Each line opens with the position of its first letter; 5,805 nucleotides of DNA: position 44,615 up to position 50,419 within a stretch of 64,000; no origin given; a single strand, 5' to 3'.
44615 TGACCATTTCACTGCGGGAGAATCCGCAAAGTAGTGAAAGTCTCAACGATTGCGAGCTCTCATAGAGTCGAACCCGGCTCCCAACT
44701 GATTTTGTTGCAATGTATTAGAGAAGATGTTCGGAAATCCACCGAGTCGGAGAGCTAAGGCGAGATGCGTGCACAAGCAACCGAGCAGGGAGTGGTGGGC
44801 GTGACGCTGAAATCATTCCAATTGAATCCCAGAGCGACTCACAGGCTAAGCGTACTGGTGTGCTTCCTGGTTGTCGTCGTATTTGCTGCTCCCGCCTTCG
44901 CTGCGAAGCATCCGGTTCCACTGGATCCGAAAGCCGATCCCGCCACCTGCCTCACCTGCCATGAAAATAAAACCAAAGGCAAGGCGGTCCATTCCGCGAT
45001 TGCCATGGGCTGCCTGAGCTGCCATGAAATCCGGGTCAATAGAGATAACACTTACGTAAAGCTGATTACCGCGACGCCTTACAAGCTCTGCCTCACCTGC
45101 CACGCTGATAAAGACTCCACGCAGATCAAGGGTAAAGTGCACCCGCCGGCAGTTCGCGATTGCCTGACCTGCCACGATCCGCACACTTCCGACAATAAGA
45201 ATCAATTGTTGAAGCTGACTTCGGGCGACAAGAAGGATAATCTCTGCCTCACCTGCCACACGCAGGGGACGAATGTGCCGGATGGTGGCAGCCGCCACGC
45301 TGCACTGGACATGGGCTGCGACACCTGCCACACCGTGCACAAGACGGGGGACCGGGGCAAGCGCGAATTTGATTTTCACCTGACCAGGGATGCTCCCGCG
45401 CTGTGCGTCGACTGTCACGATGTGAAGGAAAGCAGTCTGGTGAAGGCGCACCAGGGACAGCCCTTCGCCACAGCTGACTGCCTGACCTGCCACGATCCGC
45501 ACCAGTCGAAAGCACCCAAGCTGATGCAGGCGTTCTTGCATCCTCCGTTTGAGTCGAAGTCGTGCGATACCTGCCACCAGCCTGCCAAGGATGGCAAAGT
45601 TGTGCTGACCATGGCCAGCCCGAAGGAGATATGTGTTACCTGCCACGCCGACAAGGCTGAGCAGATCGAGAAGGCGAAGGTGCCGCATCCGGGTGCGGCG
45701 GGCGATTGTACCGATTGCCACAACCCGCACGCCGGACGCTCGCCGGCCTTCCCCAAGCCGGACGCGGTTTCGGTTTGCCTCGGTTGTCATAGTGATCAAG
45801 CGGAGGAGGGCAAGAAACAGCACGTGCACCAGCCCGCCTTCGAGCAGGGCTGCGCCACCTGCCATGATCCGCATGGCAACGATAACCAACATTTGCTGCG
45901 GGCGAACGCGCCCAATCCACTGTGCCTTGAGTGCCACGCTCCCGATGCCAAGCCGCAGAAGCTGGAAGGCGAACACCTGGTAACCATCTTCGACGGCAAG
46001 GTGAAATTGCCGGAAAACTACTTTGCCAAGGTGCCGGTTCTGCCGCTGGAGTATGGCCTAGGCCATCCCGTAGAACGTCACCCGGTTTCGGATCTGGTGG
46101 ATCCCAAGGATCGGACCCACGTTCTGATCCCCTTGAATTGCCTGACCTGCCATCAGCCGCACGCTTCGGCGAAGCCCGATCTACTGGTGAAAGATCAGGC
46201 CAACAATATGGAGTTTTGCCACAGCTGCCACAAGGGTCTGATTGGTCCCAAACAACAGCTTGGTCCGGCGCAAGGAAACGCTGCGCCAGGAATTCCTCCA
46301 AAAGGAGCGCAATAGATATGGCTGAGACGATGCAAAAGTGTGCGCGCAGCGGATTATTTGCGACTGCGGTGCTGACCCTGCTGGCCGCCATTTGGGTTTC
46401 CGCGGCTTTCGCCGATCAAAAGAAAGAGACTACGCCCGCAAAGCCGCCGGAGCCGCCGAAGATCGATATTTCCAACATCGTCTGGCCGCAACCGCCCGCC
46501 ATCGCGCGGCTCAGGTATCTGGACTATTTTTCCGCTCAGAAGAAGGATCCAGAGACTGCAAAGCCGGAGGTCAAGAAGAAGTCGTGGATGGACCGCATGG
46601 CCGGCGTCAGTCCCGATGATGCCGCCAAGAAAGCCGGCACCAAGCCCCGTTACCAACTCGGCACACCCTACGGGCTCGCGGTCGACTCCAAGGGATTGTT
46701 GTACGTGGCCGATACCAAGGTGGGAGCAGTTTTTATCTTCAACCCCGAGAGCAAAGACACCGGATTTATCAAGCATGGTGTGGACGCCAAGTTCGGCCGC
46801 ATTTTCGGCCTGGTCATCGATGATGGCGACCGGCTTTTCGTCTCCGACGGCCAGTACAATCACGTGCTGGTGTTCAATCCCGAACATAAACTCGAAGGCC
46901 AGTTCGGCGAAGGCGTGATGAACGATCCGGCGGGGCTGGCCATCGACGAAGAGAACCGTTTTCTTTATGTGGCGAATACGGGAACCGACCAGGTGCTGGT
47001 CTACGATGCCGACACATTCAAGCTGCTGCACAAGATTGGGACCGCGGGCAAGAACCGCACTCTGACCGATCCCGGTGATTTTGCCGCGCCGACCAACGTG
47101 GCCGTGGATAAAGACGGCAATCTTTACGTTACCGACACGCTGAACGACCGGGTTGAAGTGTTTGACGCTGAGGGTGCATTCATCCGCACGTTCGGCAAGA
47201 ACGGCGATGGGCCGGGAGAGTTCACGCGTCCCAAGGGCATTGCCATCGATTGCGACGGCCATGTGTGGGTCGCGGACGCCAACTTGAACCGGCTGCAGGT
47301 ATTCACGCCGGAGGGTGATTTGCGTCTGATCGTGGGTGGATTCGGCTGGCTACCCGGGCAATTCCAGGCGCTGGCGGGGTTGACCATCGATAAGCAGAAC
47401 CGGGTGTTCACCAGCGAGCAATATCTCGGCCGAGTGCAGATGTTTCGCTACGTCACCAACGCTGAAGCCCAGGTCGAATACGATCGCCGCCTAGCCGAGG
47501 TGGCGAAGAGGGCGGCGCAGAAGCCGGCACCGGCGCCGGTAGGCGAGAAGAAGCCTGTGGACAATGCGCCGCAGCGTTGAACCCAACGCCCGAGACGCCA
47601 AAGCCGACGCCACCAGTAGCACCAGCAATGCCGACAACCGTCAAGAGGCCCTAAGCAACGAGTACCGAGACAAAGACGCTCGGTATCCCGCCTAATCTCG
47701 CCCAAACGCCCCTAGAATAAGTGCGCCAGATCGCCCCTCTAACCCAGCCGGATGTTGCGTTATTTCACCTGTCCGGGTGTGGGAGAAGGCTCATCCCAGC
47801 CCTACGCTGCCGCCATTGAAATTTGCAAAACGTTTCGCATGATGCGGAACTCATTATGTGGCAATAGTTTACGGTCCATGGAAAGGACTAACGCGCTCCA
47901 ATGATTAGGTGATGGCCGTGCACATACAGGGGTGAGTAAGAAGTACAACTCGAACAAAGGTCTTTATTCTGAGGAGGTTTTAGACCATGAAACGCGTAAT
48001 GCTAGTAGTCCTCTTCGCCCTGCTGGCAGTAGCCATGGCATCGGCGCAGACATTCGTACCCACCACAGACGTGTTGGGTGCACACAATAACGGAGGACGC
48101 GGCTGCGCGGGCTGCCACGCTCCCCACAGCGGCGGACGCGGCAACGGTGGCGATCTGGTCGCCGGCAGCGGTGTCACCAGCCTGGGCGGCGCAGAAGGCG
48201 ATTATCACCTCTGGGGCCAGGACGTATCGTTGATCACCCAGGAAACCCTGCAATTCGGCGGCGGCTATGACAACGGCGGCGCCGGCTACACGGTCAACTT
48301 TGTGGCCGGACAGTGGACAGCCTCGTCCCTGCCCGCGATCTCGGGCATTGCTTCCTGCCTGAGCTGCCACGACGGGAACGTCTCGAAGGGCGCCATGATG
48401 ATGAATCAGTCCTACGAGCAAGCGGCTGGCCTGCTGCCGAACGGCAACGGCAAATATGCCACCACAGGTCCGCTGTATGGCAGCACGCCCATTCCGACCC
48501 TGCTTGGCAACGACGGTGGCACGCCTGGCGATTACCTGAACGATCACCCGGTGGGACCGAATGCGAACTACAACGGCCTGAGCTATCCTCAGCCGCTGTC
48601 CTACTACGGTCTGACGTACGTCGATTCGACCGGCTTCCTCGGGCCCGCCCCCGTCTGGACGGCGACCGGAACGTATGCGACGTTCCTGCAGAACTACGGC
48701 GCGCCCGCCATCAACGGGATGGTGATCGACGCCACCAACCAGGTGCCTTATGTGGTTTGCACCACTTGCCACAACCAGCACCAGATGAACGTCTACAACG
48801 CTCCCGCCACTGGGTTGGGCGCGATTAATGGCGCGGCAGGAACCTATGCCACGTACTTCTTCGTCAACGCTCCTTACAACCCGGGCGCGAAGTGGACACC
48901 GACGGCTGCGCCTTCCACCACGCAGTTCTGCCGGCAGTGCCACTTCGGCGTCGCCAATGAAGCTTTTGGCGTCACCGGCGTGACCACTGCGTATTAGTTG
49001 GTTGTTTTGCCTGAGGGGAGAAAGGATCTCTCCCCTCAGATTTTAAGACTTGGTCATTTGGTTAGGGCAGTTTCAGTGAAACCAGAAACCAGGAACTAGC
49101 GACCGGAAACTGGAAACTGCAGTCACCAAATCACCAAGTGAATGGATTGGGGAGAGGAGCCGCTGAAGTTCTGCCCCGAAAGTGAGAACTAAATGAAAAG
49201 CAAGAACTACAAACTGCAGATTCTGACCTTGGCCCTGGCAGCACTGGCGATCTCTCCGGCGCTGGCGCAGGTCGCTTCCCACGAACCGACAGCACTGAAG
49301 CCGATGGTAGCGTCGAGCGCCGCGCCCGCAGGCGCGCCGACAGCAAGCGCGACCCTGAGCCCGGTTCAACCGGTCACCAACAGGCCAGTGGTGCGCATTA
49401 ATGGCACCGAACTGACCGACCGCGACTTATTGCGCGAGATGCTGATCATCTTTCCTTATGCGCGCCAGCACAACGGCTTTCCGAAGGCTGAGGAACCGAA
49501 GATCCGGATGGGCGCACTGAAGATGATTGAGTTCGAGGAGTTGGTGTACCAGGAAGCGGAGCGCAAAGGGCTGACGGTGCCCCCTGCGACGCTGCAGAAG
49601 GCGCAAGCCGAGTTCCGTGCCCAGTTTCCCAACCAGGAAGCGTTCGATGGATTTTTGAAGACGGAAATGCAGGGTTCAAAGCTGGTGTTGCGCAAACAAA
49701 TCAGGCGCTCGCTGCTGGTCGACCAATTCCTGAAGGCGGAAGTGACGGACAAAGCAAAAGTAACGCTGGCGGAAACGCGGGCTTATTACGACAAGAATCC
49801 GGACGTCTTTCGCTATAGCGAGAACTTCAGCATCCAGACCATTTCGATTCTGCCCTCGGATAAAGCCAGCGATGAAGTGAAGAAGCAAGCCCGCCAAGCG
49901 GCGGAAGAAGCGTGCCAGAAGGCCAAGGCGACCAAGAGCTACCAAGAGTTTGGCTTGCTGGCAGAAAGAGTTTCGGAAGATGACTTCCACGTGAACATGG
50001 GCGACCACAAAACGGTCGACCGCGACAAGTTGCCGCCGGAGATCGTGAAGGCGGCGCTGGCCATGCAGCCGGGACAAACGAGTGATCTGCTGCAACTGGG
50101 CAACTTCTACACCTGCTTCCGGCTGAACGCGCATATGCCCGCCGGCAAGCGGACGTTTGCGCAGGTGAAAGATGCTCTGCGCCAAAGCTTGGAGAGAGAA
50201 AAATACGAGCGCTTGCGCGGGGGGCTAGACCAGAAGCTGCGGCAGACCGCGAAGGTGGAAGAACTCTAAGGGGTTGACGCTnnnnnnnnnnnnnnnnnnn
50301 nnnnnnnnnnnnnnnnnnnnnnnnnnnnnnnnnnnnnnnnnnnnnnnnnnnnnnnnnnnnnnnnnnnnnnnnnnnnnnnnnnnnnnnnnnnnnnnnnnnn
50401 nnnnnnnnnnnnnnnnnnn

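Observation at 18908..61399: Recurrent CRP-type palindrome (GTGA-N6-TCAC) in front of most redox and fermentation operons, suggesting a local Crp/Fnr regulon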

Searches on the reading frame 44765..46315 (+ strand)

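Call 8: search_protein_families(library=ncbifam, proteins=[window:44765-46315:+])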
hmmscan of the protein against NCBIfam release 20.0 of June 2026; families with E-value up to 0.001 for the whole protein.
window:44765-46315:+ (516 aa): 8 families
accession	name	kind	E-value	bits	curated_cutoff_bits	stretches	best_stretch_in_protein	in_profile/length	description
TIGR03508.1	decahem_SO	subfamily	1.8e-54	184.9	192.2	4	266-407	96-235/258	DmsE family decaheme c-type cytochrome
TIGR01905.1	paired_CXXCH_1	subfamily_domain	1.1e-53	178.9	25.2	7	126-168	1-39/41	doubled CXXCH domain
NF041028.1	decahem_GSU2203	exception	1.3e-39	136.3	325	4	265-396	126-257/317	GSU2203 family decaheme c-type cytochrome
NF045722.1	c3_cytochr_TmcA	equivalog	1.3e-12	47.7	114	1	56-118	54-115/125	acidic tetraheme cytochrome c3 TmcA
TIGR03153.1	cytochr_NrfH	equivalog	1e-09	38.5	134.2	0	36-167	6-135/138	cytochrome c nitrite reductase small subunit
NF008659.0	PRK11659.1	equivalog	3e-09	36.9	184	1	200-356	35-181/188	cytochrome c nitrite reductase pentaheme subunit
NF045713.1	CxxCH_16_HmcA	equivalog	2.1e-08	33.3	400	1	61-229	113-263/541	sulfate respiration complex hexadecaheme cytochrome HmcA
TIGR03146.1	cyt_nit_nrfB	equivalog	4e-08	33.6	166.6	0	56-116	81-144/145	cytochrome c nitrite reductase pentaheme subunit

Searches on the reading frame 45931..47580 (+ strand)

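Call 8: search_protein_families(library=ncbifam, proteins=[window:45931-47580:+])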
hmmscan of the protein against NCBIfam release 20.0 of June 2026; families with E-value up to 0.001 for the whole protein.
window:45931-47580:+ (549 aa): 7 families
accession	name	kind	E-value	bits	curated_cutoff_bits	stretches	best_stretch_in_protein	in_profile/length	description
NF035926.1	scyF_NHL_VPEP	equivalog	9.1e-36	123.8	350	2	332-464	153-279/376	scytonemin biosynthesis PEP-CTERM protein ScyF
NF033206.1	ScyE_fam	subfamily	5.9e-11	42.5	80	0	333-404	255-321/333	ScyD/ScyE family protein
NF047780.1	LIC12708_fam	subfamily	8.5e-07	28.1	150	0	342-449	66-199/391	LIC_12708 family protein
TIGR03866.1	PQQ_ABC_repeats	subfamily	9.4e-06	24.9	287.3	0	297-369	50-121/310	PQQ-dependent catabolism-associated beta-propeller protein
TIGR02276.1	beta_rpt_yvtn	repeat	0.00019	21.3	27.85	0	343-371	4-32/42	beta-propeller repeat protein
NF052228.1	T9SS_PorZ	equivalog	0.00055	18.5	260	0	337-462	381-512/757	type IX secretion system anionic LPS delivery protein PorZ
NF053768.1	CIS12_fam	equivalog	0.0008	18.2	860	0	249-408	49-191/715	CIS12 family contractile injection system protein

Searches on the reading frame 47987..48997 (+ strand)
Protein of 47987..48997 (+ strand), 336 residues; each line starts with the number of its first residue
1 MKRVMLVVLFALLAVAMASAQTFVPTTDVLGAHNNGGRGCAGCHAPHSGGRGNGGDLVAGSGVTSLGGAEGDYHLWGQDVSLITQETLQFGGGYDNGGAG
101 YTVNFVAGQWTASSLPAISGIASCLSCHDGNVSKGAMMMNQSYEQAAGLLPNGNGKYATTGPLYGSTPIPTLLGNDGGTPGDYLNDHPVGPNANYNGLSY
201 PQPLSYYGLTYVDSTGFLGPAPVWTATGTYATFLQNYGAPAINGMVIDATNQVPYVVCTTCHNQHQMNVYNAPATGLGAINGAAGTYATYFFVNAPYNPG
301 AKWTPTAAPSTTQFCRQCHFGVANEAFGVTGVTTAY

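Call 8: search_protein_families(library=ncbifam, proteins=[window:47987-48997:+])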
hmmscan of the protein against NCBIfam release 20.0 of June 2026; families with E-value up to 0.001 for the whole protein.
window:47987-48997:+ (336 aa): 2 families
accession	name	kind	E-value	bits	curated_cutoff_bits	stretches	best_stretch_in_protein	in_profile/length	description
TIGR01905.1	paired_CXXCH_1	subfamily_domain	2e-05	24.4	25.2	0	258-266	9-17/41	doubled CXXCH domain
NF047727.1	4hemeCytCCctA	equivalog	0.00018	21.6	180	0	1-46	1-46/109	tetraheme c-type cytochrome CctA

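Call 53: search_protein_families(library=pfam, proteins=[window:47987-48997:+], max_evalue=0.0001)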
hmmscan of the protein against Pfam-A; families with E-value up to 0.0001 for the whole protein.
window:47987-48997:+ (336 aa): 2 families
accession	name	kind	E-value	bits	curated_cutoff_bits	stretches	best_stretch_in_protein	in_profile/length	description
PF09699.15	Paired_CXXCH_1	-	1.8e-06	27.9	20.6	0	258-268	9-19/41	Doubled CXXCH motif (Paired_CXXCH_1)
PF22113.1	Mtrc-MtrF_II-IV_dom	-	3.8e-05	23.7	30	0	257-323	83-131/176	Outer membrane cytochrome MtrC/MtrF-like, domains II/IV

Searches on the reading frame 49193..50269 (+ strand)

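Call 8: search_protein_families(library=ncbifam, proteins=[window:49193-50269:+])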
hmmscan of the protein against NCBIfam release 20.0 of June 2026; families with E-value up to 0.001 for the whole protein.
window:49193-50269:+ (358 aa): 4 families
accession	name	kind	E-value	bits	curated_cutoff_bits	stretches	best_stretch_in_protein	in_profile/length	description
NF008054.0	PRK10788.1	equivalog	1.8e-09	36.9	493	1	238-352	282-396/626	peptidylprolyl isomerase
NF000809.0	PRK00059.1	equivalog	5.9e-09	35.8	303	1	110-341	91-314/336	peptidylprolyl isomerase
NF002827.0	PRK03002.1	equivalog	5.9e-06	25.5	343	1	233-338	146-247/285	peptidylprolyl isomerase PrsA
TIGR02925.1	cis_trans_EpsD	equivalog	1.3e-05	24.9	108.9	1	169-237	96-164/232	EpsD family peptidyl-prolyl cis-trans isomerase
